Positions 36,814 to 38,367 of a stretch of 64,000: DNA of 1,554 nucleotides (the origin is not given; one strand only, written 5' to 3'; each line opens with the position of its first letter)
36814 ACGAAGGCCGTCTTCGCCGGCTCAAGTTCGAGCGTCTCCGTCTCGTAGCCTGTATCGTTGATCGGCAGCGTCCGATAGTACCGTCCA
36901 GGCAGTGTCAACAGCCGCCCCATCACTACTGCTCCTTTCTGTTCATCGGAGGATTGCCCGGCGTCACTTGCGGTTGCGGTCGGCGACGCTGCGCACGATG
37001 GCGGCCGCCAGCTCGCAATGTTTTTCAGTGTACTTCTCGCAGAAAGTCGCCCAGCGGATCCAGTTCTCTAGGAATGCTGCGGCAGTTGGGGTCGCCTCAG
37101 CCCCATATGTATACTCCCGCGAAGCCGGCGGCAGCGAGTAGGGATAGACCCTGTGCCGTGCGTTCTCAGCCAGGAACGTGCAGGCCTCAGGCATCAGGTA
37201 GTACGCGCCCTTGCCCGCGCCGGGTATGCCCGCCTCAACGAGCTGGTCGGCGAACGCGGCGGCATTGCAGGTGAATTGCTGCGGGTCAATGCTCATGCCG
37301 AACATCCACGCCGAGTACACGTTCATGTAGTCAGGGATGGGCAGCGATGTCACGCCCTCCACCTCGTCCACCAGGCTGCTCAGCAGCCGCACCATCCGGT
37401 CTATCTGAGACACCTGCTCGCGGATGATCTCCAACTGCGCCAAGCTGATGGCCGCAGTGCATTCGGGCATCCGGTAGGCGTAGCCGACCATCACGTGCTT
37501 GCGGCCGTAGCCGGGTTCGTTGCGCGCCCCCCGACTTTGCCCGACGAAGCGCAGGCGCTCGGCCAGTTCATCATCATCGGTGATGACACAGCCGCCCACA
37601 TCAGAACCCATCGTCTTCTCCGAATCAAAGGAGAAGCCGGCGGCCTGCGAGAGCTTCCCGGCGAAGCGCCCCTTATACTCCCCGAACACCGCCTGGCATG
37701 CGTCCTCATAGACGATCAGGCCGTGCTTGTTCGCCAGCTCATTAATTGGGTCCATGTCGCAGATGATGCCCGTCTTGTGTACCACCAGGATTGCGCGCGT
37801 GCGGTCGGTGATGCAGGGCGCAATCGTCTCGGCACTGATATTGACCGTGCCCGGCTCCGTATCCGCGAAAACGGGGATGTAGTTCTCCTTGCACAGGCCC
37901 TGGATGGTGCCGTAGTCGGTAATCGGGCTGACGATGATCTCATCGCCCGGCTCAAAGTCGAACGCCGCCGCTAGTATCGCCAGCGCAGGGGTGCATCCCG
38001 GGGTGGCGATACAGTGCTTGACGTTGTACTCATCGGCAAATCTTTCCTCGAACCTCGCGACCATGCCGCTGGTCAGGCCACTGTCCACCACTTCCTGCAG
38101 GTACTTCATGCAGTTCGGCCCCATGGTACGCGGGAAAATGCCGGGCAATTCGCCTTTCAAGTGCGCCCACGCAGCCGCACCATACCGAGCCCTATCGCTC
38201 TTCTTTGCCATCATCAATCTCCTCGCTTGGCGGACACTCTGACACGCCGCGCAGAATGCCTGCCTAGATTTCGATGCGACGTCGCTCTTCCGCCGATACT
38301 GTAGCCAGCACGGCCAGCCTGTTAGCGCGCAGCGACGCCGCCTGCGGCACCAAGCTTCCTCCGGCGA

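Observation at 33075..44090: Accessory cluster combining Gfo/Idh/MocA oxidoreductase, DUF1080 protein, DegT aminotransferase, two CE4 deacetylases, a ureohydrolase and a URO-D-like enzyme: candidate oxidative / amino-sugar glycan processing pathway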

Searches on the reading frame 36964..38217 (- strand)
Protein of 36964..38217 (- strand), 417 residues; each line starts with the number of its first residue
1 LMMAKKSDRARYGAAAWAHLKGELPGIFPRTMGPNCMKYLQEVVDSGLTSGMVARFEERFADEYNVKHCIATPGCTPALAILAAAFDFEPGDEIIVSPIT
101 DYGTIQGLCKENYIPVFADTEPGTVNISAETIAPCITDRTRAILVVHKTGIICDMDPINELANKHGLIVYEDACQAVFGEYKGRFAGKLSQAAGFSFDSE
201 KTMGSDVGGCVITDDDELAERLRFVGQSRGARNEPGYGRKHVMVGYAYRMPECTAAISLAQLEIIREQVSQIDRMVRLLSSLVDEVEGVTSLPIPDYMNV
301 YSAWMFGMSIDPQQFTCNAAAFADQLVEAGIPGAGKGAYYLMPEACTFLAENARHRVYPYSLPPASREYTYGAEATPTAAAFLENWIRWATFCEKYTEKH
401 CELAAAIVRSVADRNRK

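Call 3: search_protein_families(library=pfam, proteins=[window:36964-38217:-], max_evalue=0.01)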
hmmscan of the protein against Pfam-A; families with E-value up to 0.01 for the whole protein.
window:36964-38217:- (417 aa): 3 families
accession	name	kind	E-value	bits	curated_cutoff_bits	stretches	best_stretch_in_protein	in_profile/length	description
PF01041.23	DegT_DnrJ_EryC1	-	2.4e-66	224.8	19.8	1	36-332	7-302/360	DegT/DnrJ/EryC1/StrS aminotransferase family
PF00266.25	Aminotran_5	-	0.00014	21.4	21.5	1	57-178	49-181/371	Aminotransferase class-V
PF01053.26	Cys_Met_Meta_PP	-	0.0057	15.7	27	0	54-175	55-176/381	Cys/Met metabolism PLP-dependent enzyme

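Call 6: search_protein_families(library=ncbifam, proteins=[window:36964-38217:-], max_evalue=0.01)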
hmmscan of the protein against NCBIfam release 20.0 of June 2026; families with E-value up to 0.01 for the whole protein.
window:36964-38217:- (417 aa): 21 families
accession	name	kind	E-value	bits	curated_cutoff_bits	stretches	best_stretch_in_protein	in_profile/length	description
NF008658.2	PRK11658.1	equivalog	5.6e-44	150.3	631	1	31-333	11-319/379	UDP-4-amino-4-deoxy-L-arabinose aminotransferase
TIGR04181.1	NHT_00031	hypoth_equivalog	6.4e-44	150.3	420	1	32-312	8-303/359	LegC family aminotransferase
NF008687.0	PRK11706.1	equivalog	2.8e-42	144.8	375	1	36-314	13-300/375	dTDP-4-amino-4,6-dideoxygalactose transaminase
TIGR03588.1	PseC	equivalog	7.3e-41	140.3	423.5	1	46-331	24-321/380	UDP-4-amino-4,6-dideoxy-N-acetyl-beta-L-altrosamine transaminase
TIGR02379.1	ECA_wecE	subfamily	2.7e-37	128.4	434.85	1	35-307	12-294/376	dTDP-4-amino-4,6-dideoxy-D-glucose transaminase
TIGR04427.1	PLP_DesI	equivalog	4.1e-36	124.9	650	1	52-290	53-284/390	dTDP-4-dehydro-6-deoxyglucose aminotransferase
NF011936.0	PRK15407.1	equivalog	5.7e-31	107.7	423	1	40-220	53-242/440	lipopolysaccharide biosynthesis protein RfbH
NF005744.0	PRK07568.1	subfamily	1.3e-07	30.8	389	1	55-174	77-203/398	pyridoxal phosphate-dependent aminotransferase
NF041364.1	GntC_guanitoxin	equivalog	1.8e-05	23.8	415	1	56-173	50-174/356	guanitoxin biosynthesis PLP-dependent (S)-gamma-hydroxy-L-arginine cyclodehydratase GntC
NF005305.0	PRK06836.1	equivalog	2e-05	24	376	1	49-162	81-196/396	pyridoxal phosphate-dependent aminotransferase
NF005817.0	PRK07683.1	equivalog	2.5e-05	23.2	575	1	57-155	79-180/387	aminotransferase A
NF005816.0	PRK07682.1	equivalog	4.8e-05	22.2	620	1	54-176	77-206/390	aminotransferase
TIGR01976.1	am_tr_V_VC1184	hypoth_equivalog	0.00013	21.4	352.35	1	83-176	98-198/401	cysteine desulfurase-like protein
NF005732.0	PRK07550.1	equivalog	0.00038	19.6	366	1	38-167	65-200/389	aminotransferase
TIGR01979.1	sufS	subfamily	0.00086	18.3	475.1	1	65-178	79-201/403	SufS family cysteine desulfurase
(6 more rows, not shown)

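Call 18: search_solved_structures(query=window:36964-38217:-, max_evalue=1e-20)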
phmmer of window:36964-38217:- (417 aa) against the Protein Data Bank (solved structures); distinct sequences matched with E-value up to 1e-20: 36.
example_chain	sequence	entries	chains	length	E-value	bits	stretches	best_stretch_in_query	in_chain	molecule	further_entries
3dr7_A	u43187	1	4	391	4e-45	157.8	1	29-283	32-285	Putative perosamine synthetase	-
3bn1_A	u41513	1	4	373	4.2e-45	157.7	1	35-283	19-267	Perosamine synthetase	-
3dr4_A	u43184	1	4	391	2.7e-44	155.1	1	29-283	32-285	Putative perosamine synthetase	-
7b0m_AAA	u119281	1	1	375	6.5e-41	143.9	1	36-333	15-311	Sugar aminotransferase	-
8sng_A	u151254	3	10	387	2.1e-34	122.4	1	20-324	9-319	UDP-4-amino-4-deoxy-L-arabinose--oxoglutarate aminotransferase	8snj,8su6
4piw_A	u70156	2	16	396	1e-33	120.2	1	29-270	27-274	TDP-4-keto-6-deoxy-D-glucose transaminase family protein | dTDP-4-amino-4,6-dideoxygalactose transaminase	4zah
5k8b_A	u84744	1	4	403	1.2e-33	120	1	56-296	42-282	8-amino-3,8-dideoxy-alpha-D-manno-octulosonate transaminase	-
8gyh_B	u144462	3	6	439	1.9e-33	119.3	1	51-317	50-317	DegT/DnrJ/EryC1/StrS family aminotransferase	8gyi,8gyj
7l7x_AAA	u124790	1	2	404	3.9e-33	118.3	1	53-267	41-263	DegT/DnrJ/EryC1/StrS aminotransferase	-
3nu7_A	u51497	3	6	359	5.6e-33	117.8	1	52-279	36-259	Aminotransferase WbpE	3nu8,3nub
3nyu_A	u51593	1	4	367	6e-33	117.7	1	52-279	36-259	Aminotransferase WbpE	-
5u1z_A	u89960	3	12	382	6.2e-33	117.6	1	40-257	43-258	Putative aminotransferase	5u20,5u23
6blg_A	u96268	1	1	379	1.5e-32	116.3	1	29-271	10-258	dTDP-4-amino-4,6-dideoxygalactose transaminase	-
3nys_A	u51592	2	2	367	3.9e-32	115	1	52-279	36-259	Aminotransferase WbpE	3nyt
5u21_A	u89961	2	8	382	4.1e-32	114.9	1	40-257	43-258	Putative aminotransferase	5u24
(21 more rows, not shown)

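Call 70: find_homologous_proteins(query=window:36964-38217:-, max_evalue=1e-20)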
Query window:36964-38217:- (417 aa): 1973 proteins with E <= 1e-20 among 8000 candidates; the best 120 are listed.
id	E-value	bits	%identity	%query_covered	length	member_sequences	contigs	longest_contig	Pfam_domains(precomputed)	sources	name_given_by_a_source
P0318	2.7e-284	960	100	100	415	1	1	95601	PF01041.24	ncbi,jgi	-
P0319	2.0e-230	783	79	100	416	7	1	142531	PF01041.24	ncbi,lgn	-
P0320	7.7e-227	771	80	100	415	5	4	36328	PF01041.24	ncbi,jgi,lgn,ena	-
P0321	5.3e-223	759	79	100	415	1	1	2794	PF01041.24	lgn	-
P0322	1.1e-222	757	78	100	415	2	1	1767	PF00266.26,PF01041.24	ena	-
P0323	3.1e-222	756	79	99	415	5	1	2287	PF01041.24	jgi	jgi:dTDP-4-amino-4,6-dideoxygalactose transaminase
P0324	1.4e-220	751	78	98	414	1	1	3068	PF01041.24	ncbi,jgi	-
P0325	2.5e-220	750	78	98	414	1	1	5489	PF01041.24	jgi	-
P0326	1.7e-218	744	77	99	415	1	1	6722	PF01041.24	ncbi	-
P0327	3.3e-218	743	76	100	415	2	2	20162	PF01041.24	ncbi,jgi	-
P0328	6.1e-218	742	77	99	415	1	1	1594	PF01041.24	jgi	-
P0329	3.8e-217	739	76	100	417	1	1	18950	PF01041.24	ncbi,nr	ncbi:MAG: DegT/DnrJ/EryC1/StrS family aminotransferase [Candidatus Pacebacteria bacterium]|nr:DegT/D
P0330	8.4e-217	738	77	98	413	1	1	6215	PF01041.24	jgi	-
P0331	1.5e-216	737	75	99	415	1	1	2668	PF01041.24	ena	-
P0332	2.0e-216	737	77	100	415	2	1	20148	PF01041.24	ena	-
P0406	1.9e-207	707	73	100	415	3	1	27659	PF01041.24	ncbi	ncbi:DegT/DnrJ/EryC1/StrS family aminotransferase [Candidatus Poribacteria bacterium]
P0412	6.3e-207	706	73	99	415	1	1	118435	PF01041.24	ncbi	-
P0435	4.4e-205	700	73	100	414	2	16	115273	PF01041.24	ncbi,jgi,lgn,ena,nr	ncbi:MAG: aminotransferase class V-fold PLP-dependent enzyme [Lentisphaerae bacterium]|jgi:perosamin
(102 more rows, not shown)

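Call 71: find_encoding_contigs(protein=P0435, flank=9000, max_places=1)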
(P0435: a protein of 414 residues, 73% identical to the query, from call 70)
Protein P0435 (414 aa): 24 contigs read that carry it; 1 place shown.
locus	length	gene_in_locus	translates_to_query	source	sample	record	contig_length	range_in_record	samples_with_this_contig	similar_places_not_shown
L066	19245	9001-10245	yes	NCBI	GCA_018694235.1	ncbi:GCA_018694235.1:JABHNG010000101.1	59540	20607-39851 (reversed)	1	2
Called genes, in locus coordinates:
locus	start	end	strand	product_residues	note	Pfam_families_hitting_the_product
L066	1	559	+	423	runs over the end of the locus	PF13360:PQQ_2 (faint)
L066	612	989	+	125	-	-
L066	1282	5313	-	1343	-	-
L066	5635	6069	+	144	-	-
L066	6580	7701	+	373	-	-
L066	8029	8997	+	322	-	PF01522:Polysacc_deac_1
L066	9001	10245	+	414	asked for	PF01041:DegT_DnrJ_EryC1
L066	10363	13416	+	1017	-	PF07940:Hepar_II_III_C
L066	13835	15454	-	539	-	PF17803:Cadherin_4 (weak), PF17892:Cadherin_5, PF17963:Big_9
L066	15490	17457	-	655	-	PF04234:CopC (faint), PF19078:Big_12 (faint), PF27453:XepA (faint), PF13205:Big_5 (weak)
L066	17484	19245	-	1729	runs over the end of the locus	PF01839:FG-GAP (weak), PF13517:FG-GAP_3 (weak), PF01839:FG-GAP (weak), PF13517:FG-GAP_3 (weak), PF01839:FG-GAP (weak), PF01839:FG-GAP, PF01839:FG-GAP, PF01839:FG-GAP, +4 more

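Call 72: find_encoding_contigs(protein=P0412, flank=9000, max_places=1)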
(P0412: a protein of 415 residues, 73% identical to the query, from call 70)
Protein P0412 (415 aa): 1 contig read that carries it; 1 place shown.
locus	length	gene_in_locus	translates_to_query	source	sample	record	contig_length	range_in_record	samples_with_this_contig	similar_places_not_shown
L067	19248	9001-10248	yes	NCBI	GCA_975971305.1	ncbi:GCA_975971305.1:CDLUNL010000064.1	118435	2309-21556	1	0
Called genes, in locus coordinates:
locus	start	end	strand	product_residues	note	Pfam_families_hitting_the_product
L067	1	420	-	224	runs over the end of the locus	PF27257:HI_0787_N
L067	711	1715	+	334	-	PF12161:HsdM_N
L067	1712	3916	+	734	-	-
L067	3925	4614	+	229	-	PF04313:HSDR_N, PF01863:YgjP-like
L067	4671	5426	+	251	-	-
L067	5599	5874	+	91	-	-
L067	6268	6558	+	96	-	PF12728:HTH_17 (weak)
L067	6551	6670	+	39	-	-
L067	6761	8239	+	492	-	PF00589:Phage_integrase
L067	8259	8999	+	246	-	PF01522:Polysacc_deac_1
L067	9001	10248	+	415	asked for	PF01041:DegT_DnrJ_EryC1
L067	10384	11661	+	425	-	PF01694:Rhomboid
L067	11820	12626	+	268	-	PF01479:S4, PF00849:PseudoU_synth_2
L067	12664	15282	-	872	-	PF00884:Sulfatase, PF01663:Phosphodiest, PF16347:SGSH_C, PF13432:TPR_16, PF14559:TPR_19, PF13432:TPR_16, PF14559:TPR_19, PF13432:TPR_16, +32 more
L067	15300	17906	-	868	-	PF00884:Sulfatase, PF01663:Phosphodiest, PF16347:SGSH_C, PF25062:ARM_TT21_N (weak), PF00515:TPR_1 (weak), PF13432:TPR_16, PF23914:TPR_CcmH_CycH, PF13432:TPR_16, +28 more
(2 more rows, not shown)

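Call 73: find_encoding_contigs(protein=P0406, flank=9000, max_places=1)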
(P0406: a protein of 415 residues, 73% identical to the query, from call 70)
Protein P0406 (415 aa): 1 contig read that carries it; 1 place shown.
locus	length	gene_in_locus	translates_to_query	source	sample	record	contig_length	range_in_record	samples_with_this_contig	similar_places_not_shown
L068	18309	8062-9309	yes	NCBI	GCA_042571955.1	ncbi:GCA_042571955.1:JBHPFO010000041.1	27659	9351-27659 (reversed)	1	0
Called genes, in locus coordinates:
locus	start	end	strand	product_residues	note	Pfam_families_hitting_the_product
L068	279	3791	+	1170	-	PF24401:iHD-CE (faint), PF24391:HD-CE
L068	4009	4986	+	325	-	PF00857:Isochorismatase (weak)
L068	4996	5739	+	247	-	PF01522:Polysacc_deac_1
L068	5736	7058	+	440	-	PF00082:Peptidase_S8 (faint)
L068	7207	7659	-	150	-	-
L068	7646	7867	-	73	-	PF01381:HTH_3, PF12844:HTH_19 (weak)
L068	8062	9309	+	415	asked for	PF01041:DegT_DnrJ_EryC1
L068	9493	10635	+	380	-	PF02746:MR_MLE_N, PF13378:MR_MLE_C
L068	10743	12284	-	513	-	PF00370:FGGY_N, PF02782:FGGY_C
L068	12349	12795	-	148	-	PF04519:Bactofilin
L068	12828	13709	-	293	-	PF01551:Peptidase_M23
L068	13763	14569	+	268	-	PF13385:Laminin_G_3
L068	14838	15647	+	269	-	PF13385:Laminin_G_3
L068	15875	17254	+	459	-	PF00202:Aminotran_3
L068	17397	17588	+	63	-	-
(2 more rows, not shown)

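Call 75: find_related_loci(query=A4, collection=metagenome_contigs, flank=10000)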
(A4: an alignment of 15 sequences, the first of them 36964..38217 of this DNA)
Query A4 (417 aa) in metagenome_contigs; peptide patterns used: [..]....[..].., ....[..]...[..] (x = any residue, [..] = any of these).
600 stretches matched a pattern (row limit reached: there are more); 405 encode a relative of the query (tblastn E <= 1e-3); the best 80 are kept; 80 distinct loci.
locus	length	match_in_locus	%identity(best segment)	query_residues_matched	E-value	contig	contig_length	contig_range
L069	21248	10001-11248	80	2-417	0e+0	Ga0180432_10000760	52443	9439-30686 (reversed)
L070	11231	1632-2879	80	2-417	0e+0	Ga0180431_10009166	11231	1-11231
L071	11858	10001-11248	80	2-417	0e+0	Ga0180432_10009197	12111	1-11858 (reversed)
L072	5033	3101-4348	79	2-417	0e+0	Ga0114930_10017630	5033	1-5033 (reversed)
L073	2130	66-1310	75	3-417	0e+0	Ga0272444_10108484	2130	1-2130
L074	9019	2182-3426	75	3-417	0e+0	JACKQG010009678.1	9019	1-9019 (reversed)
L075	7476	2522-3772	74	1-417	0e+0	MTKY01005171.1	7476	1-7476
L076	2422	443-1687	74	3-417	0e+0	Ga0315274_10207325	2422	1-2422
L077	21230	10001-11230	73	8-417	0e+0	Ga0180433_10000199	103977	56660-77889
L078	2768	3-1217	75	13-417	0e+0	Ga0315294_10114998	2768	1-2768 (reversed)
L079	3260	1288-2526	73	3-415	0e+0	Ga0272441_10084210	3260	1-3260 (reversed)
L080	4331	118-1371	73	2-417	0e+0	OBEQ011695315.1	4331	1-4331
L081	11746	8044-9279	75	6-417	0e+0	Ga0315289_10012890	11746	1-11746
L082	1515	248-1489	76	6-417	0e+0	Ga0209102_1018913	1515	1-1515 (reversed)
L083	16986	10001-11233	73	7-417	0e+0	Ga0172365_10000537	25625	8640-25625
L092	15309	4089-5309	72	5-411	0e+0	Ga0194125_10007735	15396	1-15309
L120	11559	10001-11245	70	3-417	0e+0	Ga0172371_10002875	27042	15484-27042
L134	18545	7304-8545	70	2-413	0e+0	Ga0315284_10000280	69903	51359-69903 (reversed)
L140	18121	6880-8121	74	3-416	0e+0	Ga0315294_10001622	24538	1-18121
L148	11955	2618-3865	69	1-416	0e+0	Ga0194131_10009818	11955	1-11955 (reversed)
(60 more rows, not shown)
